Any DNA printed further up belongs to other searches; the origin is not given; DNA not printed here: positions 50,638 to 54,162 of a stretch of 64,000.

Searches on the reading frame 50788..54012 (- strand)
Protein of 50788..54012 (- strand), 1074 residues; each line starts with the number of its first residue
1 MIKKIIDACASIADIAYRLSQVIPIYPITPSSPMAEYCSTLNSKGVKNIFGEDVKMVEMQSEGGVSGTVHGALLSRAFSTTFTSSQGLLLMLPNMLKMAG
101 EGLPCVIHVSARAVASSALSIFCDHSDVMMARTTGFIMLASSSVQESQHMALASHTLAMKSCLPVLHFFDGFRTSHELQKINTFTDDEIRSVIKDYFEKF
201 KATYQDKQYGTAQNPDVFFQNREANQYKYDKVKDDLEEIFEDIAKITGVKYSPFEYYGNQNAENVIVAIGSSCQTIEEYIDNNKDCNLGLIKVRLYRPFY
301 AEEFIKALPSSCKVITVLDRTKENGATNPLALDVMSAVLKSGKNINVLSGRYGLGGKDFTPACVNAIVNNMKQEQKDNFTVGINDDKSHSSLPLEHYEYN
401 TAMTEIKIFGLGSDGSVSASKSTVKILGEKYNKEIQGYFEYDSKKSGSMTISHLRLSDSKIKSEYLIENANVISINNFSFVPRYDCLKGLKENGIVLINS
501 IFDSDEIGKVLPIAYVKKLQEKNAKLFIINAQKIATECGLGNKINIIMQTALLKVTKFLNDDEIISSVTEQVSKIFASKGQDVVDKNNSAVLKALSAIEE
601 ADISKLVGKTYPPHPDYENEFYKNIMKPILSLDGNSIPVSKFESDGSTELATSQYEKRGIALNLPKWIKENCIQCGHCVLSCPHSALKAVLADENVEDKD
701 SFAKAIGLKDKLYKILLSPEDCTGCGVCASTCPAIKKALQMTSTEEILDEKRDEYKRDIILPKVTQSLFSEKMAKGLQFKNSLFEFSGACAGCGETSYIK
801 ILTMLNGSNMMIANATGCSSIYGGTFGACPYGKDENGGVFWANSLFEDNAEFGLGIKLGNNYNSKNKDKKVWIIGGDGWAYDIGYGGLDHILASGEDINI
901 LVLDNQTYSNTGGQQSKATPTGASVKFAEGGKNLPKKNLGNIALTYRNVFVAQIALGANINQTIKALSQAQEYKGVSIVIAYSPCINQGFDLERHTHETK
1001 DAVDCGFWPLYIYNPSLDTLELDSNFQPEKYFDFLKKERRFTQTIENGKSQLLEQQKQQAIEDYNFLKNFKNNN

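Call 70: search_protein_families(library=pfam, proteins=[window:50788-54012:-], max_evalue=0.00001)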
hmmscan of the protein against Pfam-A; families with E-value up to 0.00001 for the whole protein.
window:50788-54012:- (1074 aa): 14 families
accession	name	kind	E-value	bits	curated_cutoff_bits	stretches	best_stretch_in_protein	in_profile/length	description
PF01855.24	POR_N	-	8.5e-65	219.2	27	1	16-239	3-229/231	Pyruvate flavodoxin/ferredoxin oxidoreductase, thiamine diP-bdg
PF01558.24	POR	-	7.4e-26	91.8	27.4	1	412-594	1-171/173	Pyruvate ferredoxin/flavodoxin oxidoreductase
PF10371.14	EKR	-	7.6e-16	58.1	27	1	612-661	6-55/55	Domain of unknown function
PF17147.9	PFOR_II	-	2.9e-15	56.9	27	1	262-362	1-100/102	Pyruvate:ferredoxin oxidoreductase core domain II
PF02775.26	TPP_enzyme_C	-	4.1e-12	46.6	21.9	1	852-979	36-149/151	Thiamine pyrophosphate enzyme, C-terminal TPP binding domain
PF14697.11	Fer4_21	-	3.7e-09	37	35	1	669-740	5-58/59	4Fe-4S dicluster domain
PF12838.12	Fer4_7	-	1e-08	35.9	27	1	671-734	1-50/52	4Fe-4S dicluster domain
PF13484.11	Fer4_16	-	1.5e-08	35.7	30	1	671-734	1-65/66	4Fe-4S double cluster binding domain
PF12797.12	Fer4_2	-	1.1e-07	31.8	24.5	0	714-734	2-22/22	4Fe-4S binding domain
PF13237.11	Fer4_10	-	1.3e-07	31.9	25.5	0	715-748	2-22/53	4Fe-4S dicluster domain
PF13187.11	Fer4_9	-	3.9e-07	30.4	27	0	671-734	1-49/52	4Fe-4S dicluster domain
PF00037.32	Fer4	-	5.7e-07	29.5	21.1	0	665-688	1-24/24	4Fe-4S binding domain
PF12837.12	Fer4_6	-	3.9e-06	27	25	0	665-687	2-24/24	4Fe-4S binding domain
PF13183.11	Fer4_8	-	4.3e-06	27.6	27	1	670-734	3-66/68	4Fe-4S dicluster domain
